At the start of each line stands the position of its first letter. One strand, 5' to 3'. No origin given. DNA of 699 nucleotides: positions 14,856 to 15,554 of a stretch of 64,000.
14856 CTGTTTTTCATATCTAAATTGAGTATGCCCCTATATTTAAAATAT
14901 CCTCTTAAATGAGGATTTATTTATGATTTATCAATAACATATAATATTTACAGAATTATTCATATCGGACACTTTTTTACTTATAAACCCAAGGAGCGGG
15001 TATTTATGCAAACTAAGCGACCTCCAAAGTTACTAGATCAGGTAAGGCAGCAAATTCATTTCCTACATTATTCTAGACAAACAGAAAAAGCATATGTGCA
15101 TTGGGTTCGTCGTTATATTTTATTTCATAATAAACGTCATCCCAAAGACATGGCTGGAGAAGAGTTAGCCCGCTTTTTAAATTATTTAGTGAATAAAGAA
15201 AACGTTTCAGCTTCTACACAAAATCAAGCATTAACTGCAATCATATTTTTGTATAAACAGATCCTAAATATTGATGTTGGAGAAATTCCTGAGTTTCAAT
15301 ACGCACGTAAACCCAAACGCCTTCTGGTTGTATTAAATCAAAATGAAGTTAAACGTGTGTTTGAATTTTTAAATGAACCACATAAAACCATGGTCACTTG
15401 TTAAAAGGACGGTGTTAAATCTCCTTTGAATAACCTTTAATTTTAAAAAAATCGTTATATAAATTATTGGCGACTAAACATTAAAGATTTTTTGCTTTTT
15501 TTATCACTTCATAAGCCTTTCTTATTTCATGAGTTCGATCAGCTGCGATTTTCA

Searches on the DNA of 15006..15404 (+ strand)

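Call 29: build_rna_model(alignment_id=A5, structure=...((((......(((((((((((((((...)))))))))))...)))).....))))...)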
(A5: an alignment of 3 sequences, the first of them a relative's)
Model R1 built from alignment A5 (3 sequences, 61 columns); structure: as given.
model positions 61; base pairs 19; branch points 0; effective number of sequences 1.95; information 0.916 bits per position. Calibrated on 0.2 Mb of random sequence (short: E-values are rough).
structure used (alignment columns):
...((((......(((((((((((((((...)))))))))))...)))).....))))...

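Call 30: search_with_rna_model(model_id=R1, source=window, filters=off, max_evalue=10, show_alignments=4)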
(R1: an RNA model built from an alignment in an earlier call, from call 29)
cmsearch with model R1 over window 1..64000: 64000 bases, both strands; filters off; matches with E-value up to 10: 22.
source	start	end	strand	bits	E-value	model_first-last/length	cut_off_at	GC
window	12378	12440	+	62.2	2.5e-18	1-61/61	no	0.54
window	14007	14065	+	40.3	1.2e-10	1-61/61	no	0.49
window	14007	14065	-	17.2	0.013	1-61/61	no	0.49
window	12777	12831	+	14.9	0.085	1-61/61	no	0.6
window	15428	15460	+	12.3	0.67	1-61/61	no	0.15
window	46367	46397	-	12.2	0.75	1-61/61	no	0.29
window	48670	48688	-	12.2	0.75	1-61/61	no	0.37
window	11027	11089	-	11.1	1.8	1-61/61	no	0.46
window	57200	57245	+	11.1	1.8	1-61/61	no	0.35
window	22960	22996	-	10.5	2.9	1-61/61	no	0.32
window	39498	39543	+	10.4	3.2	1-61/61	no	0.26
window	35078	35120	-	10.3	3.4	1-61/61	no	0.23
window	59047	59113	-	10.3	3.5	1-61/61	no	0.36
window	22783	22809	-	10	4.3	1-61/61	no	0.44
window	26516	26555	-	10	4.5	1-61/61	no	0.38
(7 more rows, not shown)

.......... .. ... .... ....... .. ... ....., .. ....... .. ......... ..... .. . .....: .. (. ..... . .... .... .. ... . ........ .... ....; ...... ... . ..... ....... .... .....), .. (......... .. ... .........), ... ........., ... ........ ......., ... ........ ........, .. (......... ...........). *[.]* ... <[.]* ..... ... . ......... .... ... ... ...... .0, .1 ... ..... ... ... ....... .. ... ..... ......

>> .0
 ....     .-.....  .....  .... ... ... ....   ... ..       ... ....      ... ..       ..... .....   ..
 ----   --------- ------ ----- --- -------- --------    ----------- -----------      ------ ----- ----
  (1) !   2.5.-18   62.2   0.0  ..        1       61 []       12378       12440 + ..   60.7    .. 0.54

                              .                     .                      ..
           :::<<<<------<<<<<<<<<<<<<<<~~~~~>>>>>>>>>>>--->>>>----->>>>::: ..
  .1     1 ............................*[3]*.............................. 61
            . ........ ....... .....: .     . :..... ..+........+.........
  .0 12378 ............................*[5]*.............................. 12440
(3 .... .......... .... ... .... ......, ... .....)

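Call 31: search_with_rna_model(model_id=R1, sources=[L001, L002, L003, L004, L005, L006, L007, L008, L009], max_evalue=1, make_alignment=true)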
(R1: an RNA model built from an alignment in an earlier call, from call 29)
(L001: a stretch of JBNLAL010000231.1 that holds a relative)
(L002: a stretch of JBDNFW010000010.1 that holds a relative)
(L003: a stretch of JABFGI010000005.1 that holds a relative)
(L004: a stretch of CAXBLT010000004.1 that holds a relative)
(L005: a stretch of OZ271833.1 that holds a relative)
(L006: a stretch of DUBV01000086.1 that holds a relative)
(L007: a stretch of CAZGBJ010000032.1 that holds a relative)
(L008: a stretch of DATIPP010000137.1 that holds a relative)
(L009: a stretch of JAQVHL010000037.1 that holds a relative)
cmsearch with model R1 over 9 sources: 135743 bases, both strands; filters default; matches with E-value up to 1: 31.
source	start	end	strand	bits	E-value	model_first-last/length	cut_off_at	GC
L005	7674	7734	+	91.1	4.2e-28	1-61/61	no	0.49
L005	3916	3976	+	89.5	1.6e-27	1-61/61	no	0.54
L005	8226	8286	+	87.6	7.1e-27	1-61/61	no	0.52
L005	8948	9008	+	86.7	1.5e-26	1-61/61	no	0.54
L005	8535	8597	+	46.3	2e-12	1-61/61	no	0.59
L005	4347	4409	+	44.4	9e-12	1-61/61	no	0.59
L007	7277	7336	+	35.7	1e-08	1-61/61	no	0.57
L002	6049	6109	+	34.6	2.3e-08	1-61/61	no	0.59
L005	7340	7402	+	32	2e-07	1-61/61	no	0.54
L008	8040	8100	+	31.6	2.6e-07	1-61/61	no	0.57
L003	7116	7172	+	27.3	8.3e-06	1-61/61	no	0.42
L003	5963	6028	+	22.8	0.00031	1-61/61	no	0.5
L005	4764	4820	+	22.3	0.00048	1-61/61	no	0.44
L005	8226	8286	-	19.9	0.0032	1-61/61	no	0.52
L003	9401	9458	+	19.9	0.0034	1-61/61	no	0.48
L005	6933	7016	+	19.7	0.0037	1-61/61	no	0.64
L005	7674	7734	-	19.7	0.0038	1-61/61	no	0.49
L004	8045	8123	+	18.9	0.0074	1-61/61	no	0.47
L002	6944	7031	+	18.8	0.0078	1-61/61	no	0.47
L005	9399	9455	+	18.4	0.011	1-61/61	no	0.49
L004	8993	9083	+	17.8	0.017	1-61/61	no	0.4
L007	7992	8068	+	17.7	0.018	1-61/61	no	0.44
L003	6574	6664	+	17.2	0.028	1-61/61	no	0.54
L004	9352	9442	+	16.6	0.045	1-61/61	no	0.36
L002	11482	11510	+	15.7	0.097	1-61/61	no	0.21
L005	3916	3976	-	15.4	0.12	1-61/61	no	0.54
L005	8962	8989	-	15.1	0.15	18-45/61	no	0.64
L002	3810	3899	+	14.7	0.21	1-61/61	no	0.52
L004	5571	5642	+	14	0.36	1-61/61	no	0.64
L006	58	125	+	13.5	0.58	1-61/61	no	0.49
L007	7277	7336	-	13.4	0.61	1-61/61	no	0.57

Alignment A6: 31 matches aligned to the model, 144 columns, each read 5' to 3' on its own strand. Consensus structure (alignment columns), stored with it:
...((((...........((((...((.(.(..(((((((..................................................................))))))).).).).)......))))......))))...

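Call 32: search_with_rna_model(model_id=R1, sources=[L001, L002, L003, L004, L005, L006, L007, L008, L009], max_evalue=0.002, make_alignment=true)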
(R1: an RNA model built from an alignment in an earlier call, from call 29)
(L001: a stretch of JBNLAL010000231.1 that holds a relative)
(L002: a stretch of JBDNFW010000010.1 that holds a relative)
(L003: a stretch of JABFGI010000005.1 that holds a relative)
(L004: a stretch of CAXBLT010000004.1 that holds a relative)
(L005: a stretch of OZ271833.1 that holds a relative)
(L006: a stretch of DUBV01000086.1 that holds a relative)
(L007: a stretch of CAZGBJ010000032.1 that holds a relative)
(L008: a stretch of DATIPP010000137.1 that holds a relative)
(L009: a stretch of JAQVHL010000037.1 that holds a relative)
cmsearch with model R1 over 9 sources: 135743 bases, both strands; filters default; matches with E-value up to 0.002: 13.
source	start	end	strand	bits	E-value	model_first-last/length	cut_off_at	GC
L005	7674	7734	+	91.1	4.2e-28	1-61/61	no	0.49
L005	3916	3976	+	89.5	1.6e-27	1-61/61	no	0.54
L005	8226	8286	+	87.6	7.1e-27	1-61/61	no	0.52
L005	8948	9008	+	86.7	1.5e-26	1-61/61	no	0.54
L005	8535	8597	+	46.3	2e-12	1-61/61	no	0.59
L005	4347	4409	+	44.4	9e-12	1-61/61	no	0.59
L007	7277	7336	+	35.7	1e-08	1-61/61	no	0.57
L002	6049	6109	+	34.6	2.3e-08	1-61/61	no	0.59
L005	7340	7402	+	32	2e-07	1-61/61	no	0.54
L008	8040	8100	+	31.6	2.6e-07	1-61/61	no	0.57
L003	7116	7172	+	27.3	8.3e-06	1-61/61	no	0.42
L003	5963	6028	+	22.8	0.00031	1-61/61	no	0.5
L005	4764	4820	+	22.3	0.00048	1-61/61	no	0.44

Alignment A7: 13 matches aligned to the model, 86 columns, each read 5' to 3' on its own strand. Consensus structure (alignment columns), stored with it:
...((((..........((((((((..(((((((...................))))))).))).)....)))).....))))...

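Call 34: build_rna_model(alignment_id=A7)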
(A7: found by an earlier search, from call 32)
Model R2 built from alignment A7 (13 sequences, 86 columns); structure: stored with the alignment.
model positions 61; base pairs 19; branch points 0; effective number of sequences 5.61; information 0.916 bits per position. Calibrated on 0.2 Mb of random sequence (short: E-values are rough).
structure used (alignment columns):
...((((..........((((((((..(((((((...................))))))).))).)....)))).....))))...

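Call 35: search_with_rna_model(model_id=R2, source=window, filters=off, max_evalue=5, show_alignments=4)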
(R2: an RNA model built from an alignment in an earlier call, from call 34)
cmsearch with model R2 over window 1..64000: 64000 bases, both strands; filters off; matches with E-value up to 5: 13.
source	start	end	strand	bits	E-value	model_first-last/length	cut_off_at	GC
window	12378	12440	+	65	2.4e-14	1-61/61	no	0.54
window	14007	14065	+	52.1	6.3e-11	1-61/61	no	0.49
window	12777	12831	+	27.8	0.00018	1-61/61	no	0.6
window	20651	20705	-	15.5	0.34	1-61/61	no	0.31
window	48670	48688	-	15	0.48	1-61/61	no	0.37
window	15428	15460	+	14.1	0.81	1-61/61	no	0.15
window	14007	14065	-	13.3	1.3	1-61/61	no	0.49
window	29806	29841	-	12.8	1.8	1-61/61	no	0.42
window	12378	12440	-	12.6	2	1-61/61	no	0.54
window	57200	57245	+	12.5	2.2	1-61/61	no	0.35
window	31639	31693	-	11.5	3.9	1-61/61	no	0.47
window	11027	11089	-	11.4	4.2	1-61/61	no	0.46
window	22960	22996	-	11.2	4.7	1-61/61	no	0.32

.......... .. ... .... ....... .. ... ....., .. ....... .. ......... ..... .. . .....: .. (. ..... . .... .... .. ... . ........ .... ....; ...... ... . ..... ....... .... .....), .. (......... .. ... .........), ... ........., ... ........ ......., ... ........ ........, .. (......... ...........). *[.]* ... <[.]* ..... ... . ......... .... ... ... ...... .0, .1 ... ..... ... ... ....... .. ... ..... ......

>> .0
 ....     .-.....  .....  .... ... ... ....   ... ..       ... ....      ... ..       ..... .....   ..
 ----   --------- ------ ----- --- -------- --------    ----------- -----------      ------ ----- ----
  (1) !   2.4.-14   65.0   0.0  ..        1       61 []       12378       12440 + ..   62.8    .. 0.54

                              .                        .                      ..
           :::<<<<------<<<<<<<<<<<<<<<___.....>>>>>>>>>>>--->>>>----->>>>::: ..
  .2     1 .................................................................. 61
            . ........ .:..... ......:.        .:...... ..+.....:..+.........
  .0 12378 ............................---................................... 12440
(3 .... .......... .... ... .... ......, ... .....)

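Call 46: search_with_rna_model(model_id=R2, sources=[L087, L088, L089, L090, L091], filters=off, max_evalue=1, show_alignments=6)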
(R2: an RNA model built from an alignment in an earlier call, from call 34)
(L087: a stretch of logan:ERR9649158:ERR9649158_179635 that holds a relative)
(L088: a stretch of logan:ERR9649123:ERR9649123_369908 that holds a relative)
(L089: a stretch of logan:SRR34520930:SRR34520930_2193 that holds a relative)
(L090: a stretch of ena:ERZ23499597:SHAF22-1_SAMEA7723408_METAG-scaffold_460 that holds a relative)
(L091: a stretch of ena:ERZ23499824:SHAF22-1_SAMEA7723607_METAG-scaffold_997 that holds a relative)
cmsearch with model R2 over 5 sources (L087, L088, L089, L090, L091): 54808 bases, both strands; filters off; matches with E-value up to 1: 3.
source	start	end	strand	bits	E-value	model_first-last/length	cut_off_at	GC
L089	8060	8122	+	44.9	4.6e-09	1-61/61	no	0.52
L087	11149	11195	-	13.8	0.82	1-61/61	no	0.23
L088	8131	8177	-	13.8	0.82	1-61/61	no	0.23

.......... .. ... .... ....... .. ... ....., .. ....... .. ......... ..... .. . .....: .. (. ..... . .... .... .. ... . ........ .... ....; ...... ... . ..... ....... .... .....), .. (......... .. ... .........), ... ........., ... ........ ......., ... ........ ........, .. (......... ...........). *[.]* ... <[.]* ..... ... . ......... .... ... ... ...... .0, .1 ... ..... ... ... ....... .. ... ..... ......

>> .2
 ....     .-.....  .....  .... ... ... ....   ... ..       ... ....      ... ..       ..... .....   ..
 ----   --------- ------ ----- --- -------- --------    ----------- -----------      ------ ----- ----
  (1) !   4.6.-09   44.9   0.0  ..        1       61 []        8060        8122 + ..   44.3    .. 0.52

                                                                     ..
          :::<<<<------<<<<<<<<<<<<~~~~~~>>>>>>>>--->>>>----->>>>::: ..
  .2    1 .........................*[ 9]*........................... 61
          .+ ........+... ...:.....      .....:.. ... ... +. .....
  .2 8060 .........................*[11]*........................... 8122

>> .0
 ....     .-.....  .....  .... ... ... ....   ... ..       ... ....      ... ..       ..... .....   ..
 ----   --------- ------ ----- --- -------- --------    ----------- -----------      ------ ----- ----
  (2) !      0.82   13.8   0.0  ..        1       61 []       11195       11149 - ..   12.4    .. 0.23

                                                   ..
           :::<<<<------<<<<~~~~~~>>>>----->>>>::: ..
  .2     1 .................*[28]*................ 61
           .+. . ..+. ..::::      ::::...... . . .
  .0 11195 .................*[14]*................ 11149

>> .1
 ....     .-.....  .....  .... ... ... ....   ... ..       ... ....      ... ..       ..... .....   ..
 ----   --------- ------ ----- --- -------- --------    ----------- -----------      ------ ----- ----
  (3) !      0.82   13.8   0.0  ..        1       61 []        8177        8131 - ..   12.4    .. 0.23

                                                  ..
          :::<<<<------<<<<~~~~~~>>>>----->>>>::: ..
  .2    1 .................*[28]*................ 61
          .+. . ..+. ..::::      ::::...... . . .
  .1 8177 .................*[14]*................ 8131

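Call 53: search_with_rna_model(model_id=R2, sources=[L092, L093, L094], filters=off, max_evalue=5, show_alignments=5)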
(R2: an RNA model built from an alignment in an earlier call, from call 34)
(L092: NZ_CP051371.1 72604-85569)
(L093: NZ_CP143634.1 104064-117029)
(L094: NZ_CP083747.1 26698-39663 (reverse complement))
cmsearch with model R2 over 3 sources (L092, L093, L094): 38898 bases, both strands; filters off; matches with E-value up to 5: 13.
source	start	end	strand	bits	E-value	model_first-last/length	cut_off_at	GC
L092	4393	4452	+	44.4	4.3e-09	1-61/61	no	0.55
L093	3706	3765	+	35.3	1.1e-06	1-61/61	no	0.53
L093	4670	4751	+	20.5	0.0096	1-61/61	no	0.51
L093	3706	3765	-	15.6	0.19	1-61/61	no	0.53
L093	5232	5345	+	15.1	0.27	1-61/61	no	0.58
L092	4393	4452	-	15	0.29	1-61/61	no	0.55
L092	223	280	-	13.4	0.74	1-61/61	no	0.52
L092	5965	6003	-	13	0.97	1-61/61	no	0.51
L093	5965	6003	-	13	0.97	1-61/61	no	0.51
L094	5965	6003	-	13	0.97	1-61/61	no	0.51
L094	5212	5233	+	12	1.8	19-41/61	no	0.77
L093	4562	4602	+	11.5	2.4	1-61/61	no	0.39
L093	11091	11145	+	11.4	2.6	1-61/61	no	0.33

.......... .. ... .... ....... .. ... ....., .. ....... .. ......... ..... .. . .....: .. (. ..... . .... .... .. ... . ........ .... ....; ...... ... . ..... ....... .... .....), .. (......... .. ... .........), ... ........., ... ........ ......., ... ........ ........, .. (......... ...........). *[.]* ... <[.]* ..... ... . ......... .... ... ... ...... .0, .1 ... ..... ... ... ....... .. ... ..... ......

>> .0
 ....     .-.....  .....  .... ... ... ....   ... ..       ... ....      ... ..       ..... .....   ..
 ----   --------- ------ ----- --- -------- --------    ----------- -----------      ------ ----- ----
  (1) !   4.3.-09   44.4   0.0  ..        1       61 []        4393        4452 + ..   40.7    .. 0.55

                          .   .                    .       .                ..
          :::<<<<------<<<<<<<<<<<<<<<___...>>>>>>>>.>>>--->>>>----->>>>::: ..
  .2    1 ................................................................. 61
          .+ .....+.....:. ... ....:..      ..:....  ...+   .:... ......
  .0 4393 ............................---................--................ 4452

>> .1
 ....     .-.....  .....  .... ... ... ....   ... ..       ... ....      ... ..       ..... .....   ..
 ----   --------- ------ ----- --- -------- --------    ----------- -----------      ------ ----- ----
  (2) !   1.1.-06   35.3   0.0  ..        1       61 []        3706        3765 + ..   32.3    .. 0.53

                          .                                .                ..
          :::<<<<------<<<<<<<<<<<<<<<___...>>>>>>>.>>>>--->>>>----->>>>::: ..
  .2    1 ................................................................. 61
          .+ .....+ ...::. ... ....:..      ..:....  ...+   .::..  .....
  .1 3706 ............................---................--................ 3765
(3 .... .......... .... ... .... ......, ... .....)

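Call 55: search_with_rna_model(model_id=R2, sources=[L001, L002, L003, L004, L005, L006, L007, L008, L009], max_evalue=0.01)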
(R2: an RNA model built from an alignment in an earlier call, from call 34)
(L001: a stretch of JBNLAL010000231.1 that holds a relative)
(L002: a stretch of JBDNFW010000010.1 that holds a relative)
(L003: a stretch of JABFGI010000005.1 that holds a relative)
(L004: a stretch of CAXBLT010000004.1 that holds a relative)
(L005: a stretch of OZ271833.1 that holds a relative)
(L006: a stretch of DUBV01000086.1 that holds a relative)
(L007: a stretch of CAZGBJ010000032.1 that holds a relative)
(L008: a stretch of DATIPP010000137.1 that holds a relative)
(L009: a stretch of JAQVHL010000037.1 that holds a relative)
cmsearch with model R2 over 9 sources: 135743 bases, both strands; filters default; matches with E-value up to 0.01: 21.
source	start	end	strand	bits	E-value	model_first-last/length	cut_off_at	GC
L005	7674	7734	+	84.4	3.5e-19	1-61/61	no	0.49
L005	3916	3976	+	83.9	4.8e-19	1-61/61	no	0.54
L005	8226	8286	+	83.8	5e-19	1-61/61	no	0.52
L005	8948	9008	+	76.1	5.6e-17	1-61/61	no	0.54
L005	4347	4409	+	69.2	3.9e-15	1-61/61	no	0.59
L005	8535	8597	+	65.5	3.8e-14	1-61/61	no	0.59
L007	7277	7336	+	61.5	4.5e-13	1-61/61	no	0.57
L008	8040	8100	+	57.7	4.5e-12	1-61/61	no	0.57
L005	7340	7402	+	55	2.4e-11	1-61/61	no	0.54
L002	6049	6109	+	54.2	3.7e-11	1-61/61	no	0.59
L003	7116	7172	+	47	3e-09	1-61/61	no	0.42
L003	5963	6028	+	44.3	1.6e-08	1-61/61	no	0.5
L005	4764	4820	+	34.7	5.7e-06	1-61/61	no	0.44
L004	5571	5642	+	30.4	8.2e-05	1-61/61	no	0.64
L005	9399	9455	+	29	0.00019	1-61/61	no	0.49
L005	6933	7016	+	28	0.00034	1-61/61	no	0.64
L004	9352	9442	+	25.4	0.0017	1-61/61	no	0.36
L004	8993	9083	+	25.3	0.0018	1-61/61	no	0.4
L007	9074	9161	+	25.1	0.002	1-61/61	no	0.53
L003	9401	9458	+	24.2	0.0037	1-61/61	no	0.48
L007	7992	8068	+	22.9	0.008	1-61/61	no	0.44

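Call 67: search_with_rna_model(model_id=R2, sources=[L095, L096, L098], filters=off, max_evalue=1, show_alignments=4)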
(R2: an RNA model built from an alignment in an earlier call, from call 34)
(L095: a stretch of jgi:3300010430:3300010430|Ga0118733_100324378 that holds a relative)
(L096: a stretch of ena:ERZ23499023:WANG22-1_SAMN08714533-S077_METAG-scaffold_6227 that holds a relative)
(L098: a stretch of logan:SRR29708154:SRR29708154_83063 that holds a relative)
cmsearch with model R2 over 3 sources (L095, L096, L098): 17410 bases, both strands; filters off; matches with E-value up to 1: 4.
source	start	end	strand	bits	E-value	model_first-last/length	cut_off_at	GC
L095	2915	2980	+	60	1.4e-13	1-61/61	no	0.53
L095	1926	1991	+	55.7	2e-12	1-61/61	no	0.53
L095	2419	2530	+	14.7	0.15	1-61/61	no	0.55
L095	2915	2980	-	13.4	0.33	1-61/61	no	0.53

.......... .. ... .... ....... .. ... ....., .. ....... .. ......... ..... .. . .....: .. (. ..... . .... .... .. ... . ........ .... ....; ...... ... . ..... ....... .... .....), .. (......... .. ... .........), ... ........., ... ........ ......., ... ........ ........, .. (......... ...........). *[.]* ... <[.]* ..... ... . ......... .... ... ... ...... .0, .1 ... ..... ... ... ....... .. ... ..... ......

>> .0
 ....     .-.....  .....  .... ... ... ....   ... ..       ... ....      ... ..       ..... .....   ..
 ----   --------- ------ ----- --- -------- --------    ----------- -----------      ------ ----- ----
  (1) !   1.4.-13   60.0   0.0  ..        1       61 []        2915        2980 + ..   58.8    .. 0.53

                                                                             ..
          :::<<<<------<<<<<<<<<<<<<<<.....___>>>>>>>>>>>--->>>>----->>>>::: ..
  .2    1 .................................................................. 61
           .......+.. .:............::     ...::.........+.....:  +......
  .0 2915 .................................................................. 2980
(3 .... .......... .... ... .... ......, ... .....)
